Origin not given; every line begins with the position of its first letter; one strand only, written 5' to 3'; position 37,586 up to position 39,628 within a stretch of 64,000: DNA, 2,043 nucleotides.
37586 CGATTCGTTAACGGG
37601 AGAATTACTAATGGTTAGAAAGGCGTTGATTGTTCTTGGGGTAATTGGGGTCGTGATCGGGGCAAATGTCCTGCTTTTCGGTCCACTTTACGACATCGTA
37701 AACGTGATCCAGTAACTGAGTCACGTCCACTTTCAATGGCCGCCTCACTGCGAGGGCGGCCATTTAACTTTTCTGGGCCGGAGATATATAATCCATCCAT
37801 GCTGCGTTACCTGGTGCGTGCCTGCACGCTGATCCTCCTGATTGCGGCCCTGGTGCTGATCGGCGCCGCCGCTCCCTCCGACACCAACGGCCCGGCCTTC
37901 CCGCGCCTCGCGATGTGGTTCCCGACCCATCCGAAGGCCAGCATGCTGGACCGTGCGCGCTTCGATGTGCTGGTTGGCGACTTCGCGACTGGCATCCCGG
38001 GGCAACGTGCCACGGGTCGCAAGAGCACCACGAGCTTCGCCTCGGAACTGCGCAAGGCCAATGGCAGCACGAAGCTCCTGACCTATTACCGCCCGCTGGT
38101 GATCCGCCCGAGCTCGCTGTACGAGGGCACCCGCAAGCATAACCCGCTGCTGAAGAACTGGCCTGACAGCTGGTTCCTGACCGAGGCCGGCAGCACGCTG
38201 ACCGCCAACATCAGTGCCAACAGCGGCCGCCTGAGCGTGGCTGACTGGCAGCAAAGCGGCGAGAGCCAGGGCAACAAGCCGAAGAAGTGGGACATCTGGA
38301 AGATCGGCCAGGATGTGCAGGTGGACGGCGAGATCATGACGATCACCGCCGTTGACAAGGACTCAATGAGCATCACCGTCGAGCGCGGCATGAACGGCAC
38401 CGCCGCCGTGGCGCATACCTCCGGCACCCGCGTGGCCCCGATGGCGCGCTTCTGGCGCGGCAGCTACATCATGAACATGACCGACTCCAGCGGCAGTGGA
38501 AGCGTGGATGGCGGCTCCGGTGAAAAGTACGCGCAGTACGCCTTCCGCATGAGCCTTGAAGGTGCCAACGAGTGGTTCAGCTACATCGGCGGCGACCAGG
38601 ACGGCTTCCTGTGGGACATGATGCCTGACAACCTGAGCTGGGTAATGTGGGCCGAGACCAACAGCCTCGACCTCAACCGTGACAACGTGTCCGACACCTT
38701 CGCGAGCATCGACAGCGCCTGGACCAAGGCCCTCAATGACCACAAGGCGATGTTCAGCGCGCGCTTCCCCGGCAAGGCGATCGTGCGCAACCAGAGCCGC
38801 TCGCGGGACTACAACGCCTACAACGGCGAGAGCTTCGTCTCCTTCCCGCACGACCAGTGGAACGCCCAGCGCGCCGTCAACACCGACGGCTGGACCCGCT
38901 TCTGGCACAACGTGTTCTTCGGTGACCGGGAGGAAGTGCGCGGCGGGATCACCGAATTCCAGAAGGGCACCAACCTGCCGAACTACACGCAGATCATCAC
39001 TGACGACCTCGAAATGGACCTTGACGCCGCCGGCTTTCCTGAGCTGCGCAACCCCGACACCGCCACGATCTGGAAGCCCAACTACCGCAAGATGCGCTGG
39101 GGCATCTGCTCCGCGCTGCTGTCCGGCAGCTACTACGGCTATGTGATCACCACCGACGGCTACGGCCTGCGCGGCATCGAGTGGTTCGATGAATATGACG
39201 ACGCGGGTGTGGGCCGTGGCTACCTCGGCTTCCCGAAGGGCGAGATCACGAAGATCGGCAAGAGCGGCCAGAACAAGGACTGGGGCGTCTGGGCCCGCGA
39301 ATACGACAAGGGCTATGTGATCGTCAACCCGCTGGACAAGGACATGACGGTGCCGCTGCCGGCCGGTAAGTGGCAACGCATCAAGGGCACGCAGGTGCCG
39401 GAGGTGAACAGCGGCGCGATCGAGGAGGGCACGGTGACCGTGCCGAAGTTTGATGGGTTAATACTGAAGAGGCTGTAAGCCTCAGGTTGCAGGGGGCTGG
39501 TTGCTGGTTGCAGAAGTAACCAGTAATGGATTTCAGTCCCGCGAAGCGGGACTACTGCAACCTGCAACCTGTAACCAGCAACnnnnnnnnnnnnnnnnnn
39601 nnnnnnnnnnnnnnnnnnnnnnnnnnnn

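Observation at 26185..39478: Polysaccharide export and modification-like locus without a synthase: TPR-porin (BcsC/PgaA-like), PKD lipoproteins, MBOAT + SGNH pair and a GHL-type hydrolase, divergent from an ECF sigma/anti-sigma pair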

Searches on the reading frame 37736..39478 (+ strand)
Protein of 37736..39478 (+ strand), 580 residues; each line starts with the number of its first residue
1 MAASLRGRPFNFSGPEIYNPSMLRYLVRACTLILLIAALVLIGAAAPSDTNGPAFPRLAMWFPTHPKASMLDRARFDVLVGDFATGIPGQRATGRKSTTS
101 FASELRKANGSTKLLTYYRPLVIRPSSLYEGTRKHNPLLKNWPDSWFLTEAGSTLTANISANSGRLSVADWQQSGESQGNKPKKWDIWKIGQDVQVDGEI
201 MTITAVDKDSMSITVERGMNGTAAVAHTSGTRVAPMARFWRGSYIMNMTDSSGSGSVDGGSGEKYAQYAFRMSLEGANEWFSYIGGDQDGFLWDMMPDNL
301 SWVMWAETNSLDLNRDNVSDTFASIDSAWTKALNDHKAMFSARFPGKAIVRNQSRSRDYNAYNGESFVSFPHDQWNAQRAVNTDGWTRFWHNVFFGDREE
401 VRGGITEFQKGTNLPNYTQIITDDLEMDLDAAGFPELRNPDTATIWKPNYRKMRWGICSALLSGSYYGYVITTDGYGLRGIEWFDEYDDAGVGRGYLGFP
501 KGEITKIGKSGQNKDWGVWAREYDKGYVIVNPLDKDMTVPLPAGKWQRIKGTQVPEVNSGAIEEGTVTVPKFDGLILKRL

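Call 4: search_protein_families(library=pfam, proteins=[window:37736-39478:+], max_evalue=0.01)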
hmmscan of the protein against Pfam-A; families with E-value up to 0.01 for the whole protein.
window:37736-39478:+ (580 aa): 1 family
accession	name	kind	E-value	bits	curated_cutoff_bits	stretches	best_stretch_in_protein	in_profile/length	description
PF14885.12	GHL15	-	5.4e-07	30.3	27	1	304-526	105-270/271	Hypothetical glycosyl hydrolase family 15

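Call 6: search_protein_families(library=ncbifam, proteins=[window:37736-39478:+], max_evalue=0.01)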
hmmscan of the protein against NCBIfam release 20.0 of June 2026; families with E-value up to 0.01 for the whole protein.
window:37736-39478:+ (580 aa): 0 families

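Call 9: search_solved_structures(query=window:37736-39475:+, max_evalue=10)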
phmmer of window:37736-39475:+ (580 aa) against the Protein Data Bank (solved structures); distinct sequences matched with E-value up to 10: 8.
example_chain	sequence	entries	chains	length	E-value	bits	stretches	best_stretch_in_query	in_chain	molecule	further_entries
6van_A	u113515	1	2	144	0.14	13.6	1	246-295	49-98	Caltubin, EF-hand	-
6zmn_A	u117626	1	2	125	0.9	10.9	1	170-242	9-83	Mothers against decapentaplegic homolog 3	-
2ixf_A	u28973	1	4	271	1.3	10.4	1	41-122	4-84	ANTIGEN PEPTIDE TRANSPORTER 1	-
4k8o_A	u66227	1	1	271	1.3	10.4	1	41-122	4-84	Antigen peptide transporter 1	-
2ixe_A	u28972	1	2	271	1.3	10.4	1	41-122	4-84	ANTIGEN PEPTIDE TRANSPORTER 1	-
5od6_A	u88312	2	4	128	2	9.8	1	180-242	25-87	Mothers against decapentaplegic homolog 3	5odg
1mhd_A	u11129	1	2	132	2.1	9.7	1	180-242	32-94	SMAD3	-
1ozj_A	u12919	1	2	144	2.7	9.4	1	180-242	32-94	SMAD 3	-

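Call 19: find_homologous_proteins(query=window:37736-39475:+, max_evalue=0.001)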
Query window:37736-39475:+ (580 aa): 17 proteins with E <= 0.001 among 8000 candidates.
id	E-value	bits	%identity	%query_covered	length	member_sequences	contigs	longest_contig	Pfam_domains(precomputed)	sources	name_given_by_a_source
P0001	0.0e+0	1294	99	96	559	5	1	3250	-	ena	-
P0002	0.0e+0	1106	83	96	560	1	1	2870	-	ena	-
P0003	1.4e-296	1003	76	96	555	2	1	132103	-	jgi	jgi:hypothetical protein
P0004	9.8e-281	950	72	93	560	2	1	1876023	-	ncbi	ncbi:MAG: hypothetical protein R3F46_02080 [bacterium]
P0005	2.5e-182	625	51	95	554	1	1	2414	-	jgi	jgi:hypothetical protein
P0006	4.7e-178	611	49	96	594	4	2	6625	-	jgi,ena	-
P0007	4.5e-177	608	52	91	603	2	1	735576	-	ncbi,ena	-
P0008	5.5e-175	601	50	91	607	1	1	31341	-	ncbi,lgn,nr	ncbi:hypothetical protein JW859_06520 [bacterium]|nr:hypothetical protein [bacterium]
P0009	3.7e-174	598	50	91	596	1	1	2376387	PF14885.13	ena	-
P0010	3.6e-172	592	49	95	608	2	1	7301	-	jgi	jgi:hypothetical protein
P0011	2.2e-171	589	50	92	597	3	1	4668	-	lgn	-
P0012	1.6e-170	586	51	91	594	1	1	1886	-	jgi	jgi:hypothetical protein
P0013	5.2e-166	572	48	91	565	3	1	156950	-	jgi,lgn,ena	-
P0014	9.8e-166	571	49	91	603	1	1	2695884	-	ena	-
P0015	9.0e-162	558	46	93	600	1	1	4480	-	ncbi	-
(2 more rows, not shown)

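Call 20: find_encoding_contigs(protein=P0004, flank=10000, max_places=2)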
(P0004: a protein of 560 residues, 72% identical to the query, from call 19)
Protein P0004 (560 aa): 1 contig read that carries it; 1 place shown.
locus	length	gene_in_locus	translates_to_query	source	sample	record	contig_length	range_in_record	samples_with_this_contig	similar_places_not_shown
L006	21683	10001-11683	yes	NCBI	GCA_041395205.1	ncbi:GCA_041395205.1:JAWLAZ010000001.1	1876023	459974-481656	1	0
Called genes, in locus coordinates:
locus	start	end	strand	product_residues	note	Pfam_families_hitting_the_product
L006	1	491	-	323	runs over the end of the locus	PF02463:SMC_N (weak), PF00005:ABC_tran, PF13401:AAA_22 (faint), PF13304:AAA_21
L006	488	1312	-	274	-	PF13489:Methyltransf_23 (weak), PF05175:MTS (weak), PF08241:Methyltransf_11, PF08242:Methyltransf_12, PF13649:Methyltransf_25, PF13847:Methyltransf_31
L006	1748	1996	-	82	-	-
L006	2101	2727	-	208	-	PF07638:Sigma70_ECF (weak), PF04542:Sigma70_r2, PF08281:Sigma70_r4_2, PF04545:Sigma70_r4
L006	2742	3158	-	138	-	PF00903:Glyoxalase, PF13468:Glyoxalase_3, PF13669:Glyoxalase_4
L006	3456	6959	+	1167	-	PF07719:TPR_2 (faint), PF12895:ANAPC3 (faint), PF13174:TPR_6 (faint), PF13371:TPR_9 (faint), PF13428:TPR_14 (faint), PF13432:TPR_16 (weak), PF13432:TPR_16 (weak), PF23914:TPR_CcmH_CycH (weak), +4 more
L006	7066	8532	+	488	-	PF03062:MBOAT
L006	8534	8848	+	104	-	-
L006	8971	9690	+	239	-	PF00657:Lipase_GDSL (weak), PF13472:Lipase_GDSL_2, PF04311:DUF459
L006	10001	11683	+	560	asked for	-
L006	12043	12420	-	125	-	PF05635:23S_rRNA_IVP, PF22296:bAvd (weak)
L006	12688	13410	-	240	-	PF01987:AIM24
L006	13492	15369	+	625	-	-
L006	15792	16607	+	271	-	-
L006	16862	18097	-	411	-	PF00155:Aminotran_1_2, PF01212:Beta_elim_lyase (weak), PF00202:Aminotran_3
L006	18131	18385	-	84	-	-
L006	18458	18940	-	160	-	-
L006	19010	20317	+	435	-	PF02881:SRP54_N, PF00448:SRP54, PF01656:CbiA (weak), PF02978:SRP_SPB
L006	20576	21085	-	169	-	PF00293:NUDIX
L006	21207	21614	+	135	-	PF03992:ABM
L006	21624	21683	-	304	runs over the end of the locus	PF02511:Thy1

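Call 21: find_encoding_contigs(protein=P0007, flank=10000, max_places=2)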
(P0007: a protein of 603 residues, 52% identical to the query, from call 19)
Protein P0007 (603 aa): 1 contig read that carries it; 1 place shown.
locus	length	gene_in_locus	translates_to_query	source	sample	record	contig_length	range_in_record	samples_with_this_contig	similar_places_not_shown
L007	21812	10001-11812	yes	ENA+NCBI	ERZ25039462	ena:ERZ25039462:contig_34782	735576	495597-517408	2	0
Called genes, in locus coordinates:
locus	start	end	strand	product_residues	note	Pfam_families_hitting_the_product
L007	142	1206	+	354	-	-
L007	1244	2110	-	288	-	-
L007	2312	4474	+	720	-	PF00122:E1-E2_ATPase, PF00702:Hydrolase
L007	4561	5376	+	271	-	PF01734:Patatin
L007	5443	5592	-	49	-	-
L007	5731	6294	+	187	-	PF05988:DUF899 (weak), PF00578:AhpC-TSA (weak)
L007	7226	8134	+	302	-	-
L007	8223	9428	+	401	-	-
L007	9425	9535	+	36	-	-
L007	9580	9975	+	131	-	-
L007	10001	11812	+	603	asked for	-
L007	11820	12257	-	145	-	-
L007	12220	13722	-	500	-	PF22614:Slo-like_RCK (faint), PF06241:Castor_Poll_mid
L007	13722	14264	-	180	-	PF00364:Biotin_lipoyl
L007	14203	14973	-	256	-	PF02786:CPSase_L_D2, PF02785:Biotin_carb_C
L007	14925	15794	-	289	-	PF00289:Biotin_carb_N, PF02786:CPSase_L_D2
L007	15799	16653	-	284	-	-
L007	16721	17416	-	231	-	-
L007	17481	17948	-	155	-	PF11066:DUF2867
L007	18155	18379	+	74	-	-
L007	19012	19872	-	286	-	PF01663:Phosphodiest (weak)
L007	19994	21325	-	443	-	-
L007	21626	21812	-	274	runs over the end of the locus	PF00813:FliP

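Call 22: find_encoding_contigs(protein=P0009, flank=10000, max_places=2)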
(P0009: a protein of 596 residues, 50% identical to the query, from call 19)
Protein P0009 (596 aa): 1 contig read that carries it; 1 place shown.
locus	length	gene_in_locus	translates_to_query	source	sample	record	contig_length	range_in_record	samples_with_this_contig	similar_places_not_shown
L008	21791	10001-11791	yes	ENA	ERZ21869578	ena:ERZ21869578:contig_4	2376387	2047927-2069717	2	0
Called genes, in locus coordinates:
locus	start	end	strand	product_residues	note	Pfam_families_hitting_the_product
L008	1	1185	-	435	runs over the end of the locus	PF00512:HisKA, PF02518:HATPase_c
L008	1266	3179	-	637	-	PF00111:Fer2, PF13510:Fer2_4, PF10588:NADH-G_4Fe-4S_3, PF12838:Fer4_7, PF13187:Fer4_9 (weak), PF22117:Fer4_Nqo3, PF02906:Fe_hyd_lg_C, PF02256:Fe_hyd_SSU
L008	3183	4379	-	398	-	PF01512:Complex1_51K, PF10531:SLBB (weak), PF10589:NADH_4Fe-4S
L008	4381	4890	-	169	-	PF01257:2Fe-2S_thioredx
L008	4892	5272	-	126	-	PF00072:Response_reg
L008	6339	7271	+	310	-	PF04015:DUF362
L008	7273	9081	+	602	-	PF12801:Fer4_5, PF00037:Fer4 (faint), PF12801:Fer4_5 (weak), PF13187:Fer4_9 (faint), PF13484:Fer4_16 (faint), PF14697:Fer4_21 (faint), PF13183:Fer4_8 (faint), PF12838:Fer4_7 (weak), +2 more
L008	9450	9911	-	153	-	PF22551:TY-Chap1, PF10722:YbjN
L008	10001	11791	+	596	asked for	PF14885:GHL15 (faint)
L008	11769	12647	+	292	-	PF00590:TP_methylase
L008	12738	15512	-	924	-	-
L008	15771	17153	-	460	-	PF13365:Trypsin_2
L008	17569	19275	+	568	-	PF05960:DUF885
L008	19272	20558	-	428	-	PF00005:ABC_tran, PF13304:AAA_21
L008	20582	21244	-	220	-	PF13489:Methyltransf_23, PF08241:Methyltransf_11, PF08242:Methyltransf_12 (weak), PF13649:Methyltransf_25, PF13847:Methyltransf_31 (weak), PF01209:Ubie_methyltran (weak)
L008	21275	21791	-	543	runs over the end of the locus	PF06418:CTP_synth_N, PF00117:GATase, PF07722:Peptidase_C26 (weak)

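Call 23: find_encoding_contigs(protein=P0014, flank=10000, max_places=2)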
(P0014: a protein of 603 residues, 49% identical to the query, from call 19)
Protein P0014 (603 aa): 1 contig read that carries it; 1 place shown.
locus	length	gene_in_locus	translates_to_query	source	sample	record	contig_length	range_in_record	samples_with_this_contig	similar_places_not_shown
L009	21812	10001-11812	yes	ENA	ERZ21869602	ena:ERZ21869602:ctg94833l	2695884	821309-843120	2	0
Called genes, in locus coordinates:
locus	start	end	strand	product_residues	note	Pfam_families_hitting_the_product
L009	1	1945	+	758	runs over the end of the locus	-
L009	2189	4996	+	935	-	PF00515:TPR_1 (faint), PF13432:TPR_16 (weak), PF13432:TPR_16 (weak), PF23914:TPR_CcmH_CycH (weak), PF14559:TPR_19 (weak), PF16918:PknG_TPR (weak), PF13432:TPR_16 (weak), PF14559:TPR_19, +14 more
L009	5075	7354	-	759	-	PF13620:CarboxypepD_reg (weak), PF01522:Polysacc_deac_1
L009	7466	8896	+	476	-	PF03062:MBOAT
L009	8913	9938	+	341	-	PF04311:DUF459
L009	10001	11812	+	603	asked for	-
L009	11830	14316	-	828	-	PF03415:Peptidase_C11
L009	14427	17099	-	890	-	-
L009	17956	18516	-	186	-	PF04542:Sigma70_r2, PF08281:Sigma70_r4_2, PF04545:Sigma70_r4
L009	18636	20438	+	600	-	PF01268:FTHFS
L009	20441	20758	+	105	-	-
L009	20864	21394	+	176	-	-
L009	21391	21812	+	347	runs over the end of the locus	PF25954:Beta-barrel_RND_2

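Call 25: find_encoding_contigs(protein=P0003, flank=10000, max_places=2)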
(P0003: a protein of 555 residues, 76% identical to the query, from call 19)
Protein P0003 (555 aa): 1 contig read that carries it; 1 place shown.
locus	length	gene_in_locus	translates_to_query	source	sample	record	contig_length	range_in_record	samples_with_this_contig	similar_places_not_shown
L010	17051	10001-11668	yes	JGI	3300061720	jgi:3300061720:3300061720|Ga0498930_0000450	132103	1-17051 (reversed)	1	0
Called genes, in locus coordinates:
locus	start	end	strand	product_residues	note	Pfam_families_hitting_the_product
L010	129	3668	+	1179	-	PF00515:TPR_1 (faint), PF07719:TPR_2 (faint), PF13174:TPR_6 (faint), PF13428:TPR_14 (weak), PF13432:TPR_16, PF13432:TPR_16, PF14559:TPR_19 (weak), PF23914:TPR_CcmH_CycH (weak), +7 more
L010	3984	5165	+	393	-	PF00801:PKD (faint), PF12245:Big_3_2 (faint), PF18911:PKD_4 (weak), PF07495:Y_Y_Y (faint), PF15418:DUF4625 (faint), PF16403:Bact_surface_Ig-like (faint), PF19077:Big_13 (faint), PF18911:PKD_4, +3 more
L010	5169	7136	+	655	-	PF18911:PKD_4, PF00801:PKD, PF00801:PKD, PF18911:PKD_4, PF00801:PKD, PF18911:PKD_4, PF00801:PKD, PF18911:PKD_4, +12 more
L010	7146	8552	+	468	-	PF03062:MBOAT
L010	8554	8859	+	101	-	-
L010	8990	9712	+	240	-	PF00657:Lipase_GDSL, PF04311:DUF459, PF13472:Lipase_GDSL_2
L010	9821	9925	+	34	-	-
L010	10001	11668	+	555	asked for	-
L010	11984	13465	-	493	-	-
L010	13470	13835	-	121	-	PF03551:PadR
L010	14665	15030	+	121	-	-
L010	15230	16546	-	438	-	-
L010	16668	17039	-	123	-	-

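Call 26: find_encoding_contigs(protein=P0013, flank=10000, max_places=2)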
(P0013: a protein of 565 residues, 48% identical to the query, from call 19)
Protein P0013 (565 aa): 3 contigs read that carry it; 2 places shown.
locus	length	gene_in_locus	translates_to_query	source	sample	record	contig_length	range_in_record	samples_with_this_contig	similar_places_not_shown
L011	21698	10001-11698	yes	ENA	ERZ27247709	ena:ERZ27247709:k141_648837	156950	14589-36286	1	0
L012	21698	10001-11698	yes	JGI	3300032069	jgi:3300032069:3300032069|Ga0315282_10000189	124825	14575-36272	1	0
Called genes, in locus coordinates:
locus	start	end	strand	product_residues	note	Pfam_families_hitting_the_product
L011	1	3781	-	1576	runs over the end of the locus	PF00801:PKD, PF18911:PKD_4, PF00801:PKD (weak), PF07495:Y_Y_Y (faint), PF18911:PKD_4 (weak)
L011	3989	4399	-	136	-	PF01989:AcnX_swivel_put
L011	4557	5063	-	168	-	-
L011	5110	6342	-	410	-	PF04412:AcnX, PF28403:AcnX_2nd, PF28406:AcnX_3rd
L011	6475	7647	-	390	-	PF05922:Inhibitor_I9 (weak), PF00082:Peptidase_S8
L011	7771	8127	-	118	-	-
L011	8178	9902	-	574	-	PF02129:Peptidase_S15, PF08530:PepX_C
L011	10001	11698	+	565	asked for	-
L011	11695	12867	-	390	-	-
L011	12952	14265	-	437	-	-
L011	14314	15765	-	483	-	PF13506:Glyco_transf_21 (faint), PF00535:Glycos_transf_2, PF13641:Glyco_tranf_2_3, PF13632:Glyco_trans_2_3, PF03142:Chitin_synth_2 (weak)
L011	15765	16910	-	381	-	PF02985:HEAT (faint), PF03130:HEAT_PBS (faint), PF13513:HEAT_EZ (faint), PF13646:HEAT_2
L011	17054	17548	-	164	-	PF00072:Response_reg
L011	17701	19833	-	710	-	PF13620:CarboxypepD_reg (faint), PF01522:Polysacc_deac_1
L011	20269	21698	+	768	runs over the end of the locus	-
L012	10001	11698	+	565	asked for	-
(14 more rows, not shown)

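Call 27: find_encoding_contigs(protein=P0008, flank=10000, max_places=2)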
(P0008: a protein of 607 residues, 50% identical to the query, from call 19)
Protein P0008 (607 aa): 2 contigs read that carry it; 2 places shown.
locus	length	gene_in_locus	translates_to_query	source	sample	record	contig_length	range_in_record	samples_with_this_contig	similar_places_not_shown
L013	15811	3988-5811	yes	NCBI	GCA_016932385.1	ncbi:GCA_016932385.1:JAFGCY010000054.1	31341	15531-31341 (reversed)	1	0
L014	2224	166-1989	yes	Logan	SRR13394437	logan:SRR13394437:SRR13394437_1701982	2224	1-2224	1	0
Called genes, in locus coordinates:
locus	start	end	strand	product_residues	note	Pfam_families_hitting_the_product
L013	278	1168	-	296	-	PF00578:AhpC-TSA, PF08534:Redoxin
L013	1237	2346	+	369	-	PF08240:ADH_N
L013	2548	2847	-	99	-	PF00076:RRM_1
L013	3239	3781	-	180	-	PF13238:AAA_18, PF13401:AAA_22 (weak), PF13671:AAA_33 (faint)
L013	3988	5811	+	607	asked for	-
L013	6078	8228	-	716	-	PF04851:ResIII, PF17757:UvrB_inter, PF27431:UvrB_3rd, PF00271:Helicase_C, PF12344:UvrB, PF02151:UVR (weak)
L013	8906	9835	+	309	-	-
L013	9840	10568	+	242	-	PF07505:DUF5131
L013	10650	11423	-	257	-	-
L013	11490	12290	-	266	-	-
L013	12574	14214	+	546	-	-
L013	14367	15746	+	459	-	PF03264:Cytochrom_NNT, PF14522:Cytochrome_C7 (faint), PF02085:Cytochrom_CIII (weak), PF14537:Cytochrom_c3_2 (weak)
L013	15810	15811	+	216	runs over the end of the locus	PF06445:GyrI-like, PF14526:Cass2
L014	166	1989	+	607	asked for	-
